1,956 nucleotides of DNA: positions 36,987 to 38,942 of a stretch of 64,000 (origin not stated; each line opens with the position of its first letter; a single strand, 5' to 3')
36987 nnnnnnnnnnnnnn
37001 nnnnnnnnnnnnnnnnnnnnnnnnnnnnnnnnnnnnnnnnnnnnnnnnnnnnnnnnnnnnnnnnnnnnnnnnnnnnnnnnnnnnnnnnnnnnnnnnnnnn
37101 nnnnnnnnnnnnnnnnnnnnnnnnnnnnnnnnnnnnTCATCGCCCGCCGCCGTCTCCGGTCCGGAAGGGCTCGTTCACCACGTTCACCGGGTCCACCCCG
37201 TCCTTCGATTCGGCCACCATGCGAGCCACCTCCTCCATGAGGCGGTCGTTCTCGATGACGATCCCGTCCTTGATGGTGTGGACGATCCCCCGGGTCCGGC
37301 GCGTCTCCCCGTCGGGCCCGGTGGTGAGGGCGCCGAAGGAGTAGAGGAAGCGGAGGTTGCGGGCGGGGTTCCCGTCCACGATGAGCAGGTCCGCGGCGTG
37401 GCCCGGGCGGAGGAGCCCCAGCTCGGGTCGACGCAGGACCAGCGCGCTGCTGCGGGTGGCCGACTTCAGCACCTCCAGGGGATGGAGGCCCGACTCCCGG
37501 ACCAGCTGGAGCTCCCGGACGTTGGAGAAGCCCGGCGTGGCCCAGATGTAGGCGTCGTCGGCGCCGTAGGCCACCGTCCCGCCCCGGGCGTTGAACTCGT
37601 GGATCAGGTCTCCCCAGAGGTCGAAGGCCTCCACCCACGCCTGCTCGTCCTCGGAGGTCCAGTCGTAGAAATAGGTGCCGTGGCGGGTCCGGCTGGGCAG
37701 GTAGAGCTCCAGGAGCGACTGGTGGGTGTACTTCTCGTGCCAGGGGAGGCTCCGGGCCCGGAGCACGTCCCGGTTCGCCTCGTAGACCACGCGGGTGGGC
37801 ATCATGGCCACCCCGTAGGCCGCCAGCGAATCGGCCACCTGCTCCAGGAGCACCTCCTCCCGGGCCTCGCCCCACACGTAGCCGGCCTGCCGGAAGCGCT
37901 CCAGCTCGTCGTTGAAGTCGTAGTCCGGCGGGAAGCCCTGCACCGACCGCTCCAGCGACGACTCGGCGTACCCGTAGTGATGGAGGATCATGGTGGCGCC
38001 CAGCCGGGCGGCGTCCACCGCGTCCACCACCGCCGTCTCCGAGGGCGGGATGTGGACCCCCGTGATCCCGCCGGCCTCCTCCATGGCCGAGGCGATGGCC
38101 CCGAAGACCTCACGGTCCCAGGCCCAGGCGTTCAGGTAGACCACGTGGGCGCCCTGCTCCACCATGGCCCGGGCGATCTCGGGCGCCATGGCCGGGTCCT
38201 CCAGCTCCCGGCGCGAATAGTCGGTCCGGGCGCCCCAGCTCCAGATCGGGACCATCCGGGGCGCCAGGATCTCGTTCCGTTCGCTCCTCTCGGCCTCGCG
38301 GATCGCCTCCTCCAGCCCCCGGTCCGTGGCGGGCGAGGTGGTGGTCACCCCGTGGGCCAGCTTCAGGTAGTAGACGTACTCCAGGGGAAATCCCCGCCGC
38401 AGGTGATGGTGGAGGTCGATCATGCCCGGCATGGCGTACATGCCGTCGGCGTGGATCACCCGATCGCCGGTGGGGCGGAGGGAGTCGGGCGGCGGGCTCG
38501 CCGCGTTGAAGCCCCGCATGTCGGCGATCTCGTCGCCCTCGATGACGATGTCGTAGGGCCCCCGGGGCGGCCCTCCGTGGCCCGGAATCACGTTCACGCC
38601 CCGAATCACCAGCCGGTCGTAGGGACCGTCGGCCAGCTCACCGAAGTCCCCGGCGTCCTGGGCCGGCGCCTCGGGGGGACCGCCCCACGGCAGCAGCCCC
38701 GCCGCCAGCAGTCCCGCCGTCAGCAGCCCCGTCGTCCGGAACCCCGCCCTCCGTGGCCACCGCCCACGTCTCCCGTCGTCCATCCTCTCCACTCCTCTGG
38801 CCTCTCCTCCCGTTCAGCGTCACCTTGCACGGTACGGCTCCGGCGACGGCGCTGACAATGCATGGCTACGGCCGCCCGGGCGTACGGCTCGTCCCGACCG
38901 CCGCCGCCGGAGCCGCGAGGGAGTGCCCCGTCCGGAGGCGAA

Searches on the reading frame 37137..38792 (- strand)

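Call 13: search_protein_families(library=pfam, proteins=[window:37137-38792:-])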
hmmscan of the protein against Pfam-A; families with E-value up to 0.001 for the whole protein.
window:37137-38792:- (551 aa): 2 families
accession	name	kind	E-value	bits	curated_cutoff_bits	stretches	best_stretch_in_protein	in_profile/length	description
PF01979.26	Amidohydro_1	-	2.7e-09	37.2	25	1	407-482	245-328/345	Amidohydrolase family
PF07969.17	Amidohydro_3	-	3.3e-08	33.9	29.7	0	432-478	402-450/472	Amidohydrolase family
